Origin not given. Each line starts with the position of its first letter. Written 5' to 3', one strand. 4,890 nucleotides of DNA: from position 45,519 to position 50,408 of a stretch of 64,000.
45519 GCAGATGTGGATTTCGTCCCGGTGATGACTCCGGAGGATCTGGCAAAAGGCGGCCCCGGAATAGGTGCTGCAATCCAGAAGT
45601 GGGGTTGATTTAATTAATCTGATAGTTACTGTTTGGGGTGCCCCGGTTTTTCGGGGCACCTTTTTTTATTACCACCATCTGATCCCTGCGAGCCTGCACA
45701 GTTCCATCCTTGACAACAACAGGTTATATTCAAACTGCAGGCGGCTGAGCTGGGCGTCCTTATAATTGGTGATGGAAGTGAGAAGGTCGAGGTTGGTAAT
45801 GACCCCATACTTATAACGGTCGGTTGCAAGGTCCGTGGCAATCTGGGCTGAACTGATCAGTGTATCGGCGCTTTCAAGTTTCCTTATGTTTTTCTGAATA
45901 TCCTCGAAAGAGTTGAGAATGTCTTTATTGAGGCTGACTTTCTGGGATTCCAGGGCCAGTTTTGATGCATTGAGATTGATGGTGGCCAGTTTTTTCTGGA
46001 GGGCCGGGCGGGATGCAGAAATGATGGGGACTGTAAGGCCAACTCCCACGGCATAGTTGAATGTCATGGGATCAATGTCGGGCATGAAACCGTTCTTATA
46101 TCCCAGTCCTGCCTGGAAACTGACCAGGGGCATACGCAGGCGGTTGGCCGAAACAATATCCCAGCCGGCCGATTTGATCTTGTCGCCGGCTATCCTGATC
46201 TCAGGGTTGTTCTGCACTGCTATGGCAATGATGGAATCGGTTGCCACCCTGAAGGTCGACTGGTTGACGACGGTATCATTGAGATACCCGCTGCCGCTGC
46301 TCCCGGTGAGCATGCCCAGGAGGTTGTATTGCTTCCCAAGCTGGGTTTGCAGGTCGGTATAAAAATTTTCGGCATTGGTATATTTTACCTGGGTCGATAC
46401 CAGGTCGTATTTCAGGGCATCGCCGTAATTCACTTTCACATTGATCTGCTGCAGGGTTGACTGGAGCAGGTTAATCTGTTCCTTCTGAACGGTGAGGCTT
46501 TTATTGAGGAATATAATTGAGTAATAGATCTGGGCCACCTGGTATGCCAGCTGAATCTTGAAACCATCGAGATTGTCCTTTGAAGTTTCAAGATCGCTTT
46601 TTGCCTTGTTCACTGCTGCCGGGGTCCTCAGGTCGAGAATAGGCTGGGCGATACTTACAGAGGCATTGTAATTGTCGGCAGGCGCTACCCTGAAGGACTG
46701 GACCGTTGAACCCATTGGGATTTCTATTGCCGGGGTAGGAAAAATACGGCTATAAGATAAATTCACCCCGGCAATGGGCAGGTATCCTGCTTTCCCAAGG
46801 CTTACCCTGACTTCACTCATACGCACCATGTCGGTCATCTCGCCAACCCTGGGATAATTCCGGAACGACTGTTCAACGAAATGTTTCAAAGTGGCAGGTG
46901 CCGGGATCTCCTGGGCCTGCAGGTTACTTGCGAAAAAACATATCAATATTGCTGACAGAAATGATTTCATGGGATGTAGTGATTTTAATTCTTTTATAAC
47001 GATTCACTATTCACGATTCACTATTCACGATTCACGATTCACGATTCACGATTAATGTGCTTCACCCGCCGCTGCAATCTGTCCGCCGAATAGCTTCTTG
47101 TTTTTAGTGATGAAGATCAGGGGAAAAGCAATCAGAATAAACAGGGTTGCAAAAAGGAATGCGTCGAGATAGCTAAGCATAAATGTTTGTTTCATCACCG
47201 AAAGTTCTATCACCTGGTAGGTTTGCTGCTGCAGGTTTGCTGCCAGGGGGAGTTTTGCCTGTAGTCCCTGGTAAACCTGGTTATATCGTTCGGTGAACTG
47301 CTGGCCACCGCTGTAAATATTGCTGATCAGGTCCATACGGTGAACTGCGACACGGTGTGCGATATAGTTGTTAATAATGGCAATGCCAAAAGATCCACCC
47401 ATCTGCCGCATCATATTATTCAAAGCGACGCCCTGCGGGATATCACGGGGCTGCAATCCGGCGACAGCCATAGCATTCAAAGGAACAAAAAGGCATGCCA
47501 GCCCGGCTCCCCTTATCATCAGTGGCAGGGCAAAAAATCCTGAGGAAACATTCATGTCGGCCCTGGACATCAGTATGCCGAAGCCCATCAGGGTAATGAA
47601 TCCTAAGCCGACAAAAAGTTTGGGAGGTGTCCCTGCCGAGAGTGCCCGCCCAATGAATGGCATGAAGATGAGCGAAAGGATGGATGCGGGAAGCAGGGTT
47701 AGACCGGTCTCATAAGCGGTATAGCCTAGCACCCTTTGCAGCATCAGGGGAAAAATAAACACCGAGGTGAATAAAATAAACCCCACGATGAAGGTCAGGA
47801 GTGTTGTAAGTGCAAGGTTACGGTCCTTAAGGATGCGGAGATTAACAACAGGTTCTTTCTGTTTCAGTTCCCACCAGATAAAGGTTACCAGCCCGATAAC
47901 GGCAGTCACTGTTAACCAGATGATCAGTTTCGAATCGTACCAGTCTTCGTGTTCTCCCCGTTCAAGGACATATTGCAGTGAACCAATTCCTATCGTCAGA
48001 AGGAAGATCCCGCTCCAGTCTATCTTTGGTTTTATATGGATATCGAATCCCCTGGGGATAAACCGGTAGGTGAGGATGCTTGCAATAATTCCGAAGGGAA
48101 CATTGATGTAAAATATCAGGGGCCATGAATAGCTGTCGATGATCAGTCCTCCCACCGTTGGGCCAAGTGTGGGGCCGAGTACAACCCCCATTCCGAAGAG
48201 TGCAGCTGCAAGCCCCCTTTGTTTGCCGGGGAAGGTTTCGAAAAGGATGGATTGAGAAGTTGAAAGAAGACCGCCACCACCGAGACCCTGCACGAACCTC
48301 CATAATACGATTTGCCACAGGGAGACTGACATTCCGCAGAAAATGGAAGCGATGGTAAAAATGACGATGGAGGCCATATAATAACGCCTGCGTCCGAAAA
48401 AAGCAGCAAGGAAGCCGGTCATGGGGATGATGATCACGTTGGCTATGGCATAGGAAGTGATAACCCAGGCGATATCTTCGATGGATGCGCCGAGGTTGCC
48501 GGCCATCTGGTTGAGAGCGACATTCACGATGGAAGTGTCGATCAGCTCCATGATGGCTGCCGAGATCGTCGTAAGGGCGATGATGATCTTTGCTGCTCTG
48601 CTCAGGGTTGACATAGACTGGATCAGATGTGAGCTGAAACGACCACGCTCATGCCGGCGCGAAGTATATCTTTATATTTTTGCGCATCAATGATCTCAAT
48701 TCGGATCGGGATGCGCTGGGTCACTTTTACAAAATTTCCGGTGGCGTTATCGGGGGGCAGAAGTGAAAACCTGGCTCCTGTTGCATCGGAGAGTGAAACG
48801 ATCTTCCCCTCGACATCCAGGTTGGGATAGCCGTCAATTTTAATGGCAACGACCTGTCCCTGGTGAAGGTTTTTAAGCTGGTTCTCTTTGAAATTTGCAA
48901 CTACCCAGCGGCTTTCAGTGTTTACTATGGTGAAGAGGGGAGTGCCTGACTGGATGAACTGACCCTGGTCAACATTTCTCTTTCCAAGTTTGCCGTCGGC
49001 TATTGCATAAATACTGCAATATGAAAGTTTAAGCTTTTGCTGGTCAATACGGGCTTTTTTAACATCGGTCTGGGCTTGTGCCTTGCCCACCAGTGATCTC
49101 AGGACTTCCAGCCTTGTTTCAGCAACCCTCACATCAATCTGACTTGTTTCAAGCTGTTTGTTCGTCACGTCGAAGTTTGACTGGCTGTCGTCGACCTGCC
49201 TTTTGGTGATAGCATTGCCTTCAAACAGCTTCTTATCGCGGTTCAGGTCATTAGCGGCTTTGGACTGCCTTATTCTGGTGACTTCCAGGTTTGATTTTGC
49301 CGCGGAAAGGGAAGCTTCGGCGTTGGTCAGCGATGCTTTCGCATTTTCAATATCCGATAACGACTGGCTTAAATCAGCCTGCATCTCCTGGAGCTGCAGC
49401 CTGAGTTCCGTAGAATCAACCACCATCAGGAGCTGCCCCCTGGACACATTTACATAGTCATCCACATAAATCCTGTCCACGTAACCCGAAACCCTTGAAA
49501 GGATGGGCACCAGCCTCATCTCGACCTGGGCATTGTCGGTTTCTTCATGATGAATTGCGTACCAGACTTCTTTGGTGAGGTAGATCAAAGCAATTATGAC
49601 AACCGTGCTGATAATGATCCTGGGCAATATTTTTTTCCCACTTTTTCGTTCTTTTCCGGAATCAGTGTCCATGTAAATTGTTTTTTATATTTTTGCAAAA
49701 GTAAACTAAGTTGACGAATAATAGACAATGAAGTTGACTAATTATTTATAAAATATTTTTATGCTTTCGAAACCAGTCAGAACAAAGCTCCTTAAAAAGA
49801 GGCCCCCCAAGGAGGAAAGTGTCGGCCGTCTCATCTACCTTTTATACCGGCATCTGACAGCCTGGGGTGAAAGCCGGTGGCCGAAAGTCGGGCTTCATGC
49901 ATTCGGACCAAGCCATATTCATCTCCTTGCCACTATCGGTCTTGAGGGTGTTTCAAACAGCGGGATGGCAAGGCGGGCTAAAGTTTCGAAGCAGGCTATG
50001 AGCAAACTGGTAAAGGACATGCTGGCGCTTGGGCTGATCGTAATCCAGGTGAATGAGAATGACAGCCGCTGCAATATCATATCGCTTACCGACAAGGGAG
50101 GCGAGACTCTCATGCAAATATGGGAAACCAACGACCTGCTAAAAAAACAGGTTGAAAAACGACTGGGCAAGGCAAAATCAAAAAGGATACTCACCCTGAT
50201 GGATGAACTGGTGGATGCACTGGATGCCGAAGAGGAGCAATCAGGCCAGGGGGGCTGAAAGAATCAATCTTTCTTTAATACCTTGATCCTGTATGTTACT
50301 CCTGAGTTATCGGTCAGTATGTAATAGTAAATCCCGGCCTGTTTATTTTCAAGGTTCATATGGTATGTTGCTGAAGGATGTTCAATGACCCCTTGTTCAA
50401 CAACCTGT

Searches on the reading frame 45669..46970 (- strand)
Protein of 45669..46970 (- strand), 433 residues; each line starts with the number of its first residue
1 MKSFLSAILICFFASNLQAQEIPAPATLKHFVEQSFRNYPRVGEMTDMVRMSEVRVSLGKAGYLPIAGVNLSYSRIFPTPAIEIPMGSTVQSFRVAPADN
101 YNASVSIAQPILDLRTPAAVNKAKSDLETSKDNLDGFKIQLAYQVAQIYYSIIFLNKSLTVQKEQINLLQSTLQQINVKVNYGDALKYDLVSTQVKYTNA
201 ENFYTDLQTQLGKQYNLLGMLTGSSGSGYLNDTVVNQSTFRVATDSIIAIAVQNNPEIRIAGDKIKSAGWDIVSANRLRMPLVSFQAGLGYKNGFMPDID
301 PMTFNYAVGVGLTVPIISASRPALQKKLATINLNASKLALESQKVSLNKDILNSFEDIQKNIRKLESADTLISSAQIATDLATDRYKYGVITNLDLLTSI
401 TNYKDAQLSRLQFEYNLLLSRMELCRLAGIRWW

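Call 57: search_protein_families(library=pfam, proteins=[window:45669-46970:-], max_evalue=0.0001)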
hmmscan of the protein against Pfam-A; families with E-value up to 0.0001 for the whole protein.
window:45669-46970:- (433 aa): 1 family
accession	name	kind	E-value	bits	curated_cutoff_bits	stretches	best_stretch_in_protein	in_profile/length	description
PF02321.23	OEP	-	4e-47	160.9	22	2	247-429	4-187/187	Outer membrane efflux protein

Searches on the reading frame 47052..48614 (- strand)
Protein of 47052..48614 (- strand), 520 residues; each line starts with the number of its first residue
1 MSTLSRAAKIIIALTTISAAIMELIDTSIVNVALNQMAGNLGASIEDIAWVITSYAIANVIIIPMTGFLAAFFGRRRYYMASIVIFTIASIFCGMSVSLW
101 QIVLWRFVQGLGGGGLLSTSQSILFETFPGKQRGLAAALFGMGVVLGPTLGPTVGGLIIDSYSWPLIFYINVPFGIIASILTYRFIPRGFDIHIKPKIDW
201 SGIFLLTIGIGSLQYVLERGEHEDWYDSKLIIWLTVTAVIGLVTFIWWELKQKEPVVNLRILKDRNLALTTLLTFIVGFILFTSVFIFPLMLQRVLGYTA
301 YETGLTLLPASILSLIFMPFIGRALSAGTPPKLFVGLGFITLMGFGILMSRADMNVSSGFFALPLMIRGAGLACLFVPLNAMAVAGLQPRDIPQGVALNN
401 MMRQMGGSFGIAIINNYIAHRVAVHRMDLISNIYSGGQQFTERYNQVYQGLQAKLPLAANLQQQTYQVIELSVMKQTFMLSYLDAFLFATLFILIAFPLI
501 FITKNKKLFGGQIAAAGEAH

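Call 57: search_protein_families(library=pfam, proteins=[window:47052-48614:-], max_evalue=0.0001)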
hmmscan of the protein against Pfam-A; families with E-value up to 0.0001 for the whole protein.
window:47052-48614:- (520 aa): 2 families
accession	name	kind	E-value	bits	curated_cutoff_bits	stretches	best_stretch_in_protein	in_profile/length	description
PF07690.21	MFS_1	-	6.3e-54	183.6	33.4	1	19-410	4-346/347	Major Facilitator Superfamily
PF00083.30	Sugar_tr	-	6.8e-10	38.9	22.3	1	40-182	40-188/452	Sugar (and other) transporter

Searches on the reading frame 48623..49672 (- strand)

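Call 57: search_protein_families(library=pfam, proteins=[window:48623-49672:-], max_evalue=0.0001)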
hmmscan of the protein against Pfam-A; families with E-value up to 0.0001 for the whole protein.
window:48623-49672:- (349 aa): 4 families
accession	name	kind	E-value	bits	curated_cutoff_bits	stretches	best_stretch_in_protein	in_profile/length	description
PF16576.10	HlyD_D23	-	6.6e-21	75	30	1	51-295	16-185/214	Barrel-sandwich domain of CusB or HlyD membrane-fusion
PF13437.12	HlyD_3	-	4.4e-14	53.5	22.2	1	221-300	2-82/106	HlyD family secretion protein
PF00529.27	CusB_dom_1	-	1.6e-12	47.9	26.5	1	111-344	12-84/89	Cation efflux system protein CusB domain 1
PF12700.13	HlyD_2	-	5.1e-05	22.6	25.1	1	40-299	50-308/416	HlyD family secretion protein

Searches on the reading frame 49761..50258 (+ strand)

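Call 58: search_protein_families(library=pfam, proteins=[window:49761-50258:+], max_evalue=0.0001)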
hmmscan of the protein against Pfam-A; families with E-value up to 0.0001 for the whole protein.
window:49761-50258:+ (165 aa): 1 family
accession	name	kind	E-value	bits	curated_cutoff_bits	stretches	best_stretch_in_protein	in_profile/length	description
PF12802.13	MarR_2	-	1.2e-08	35.4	27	1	50-103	5-60/61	MarR family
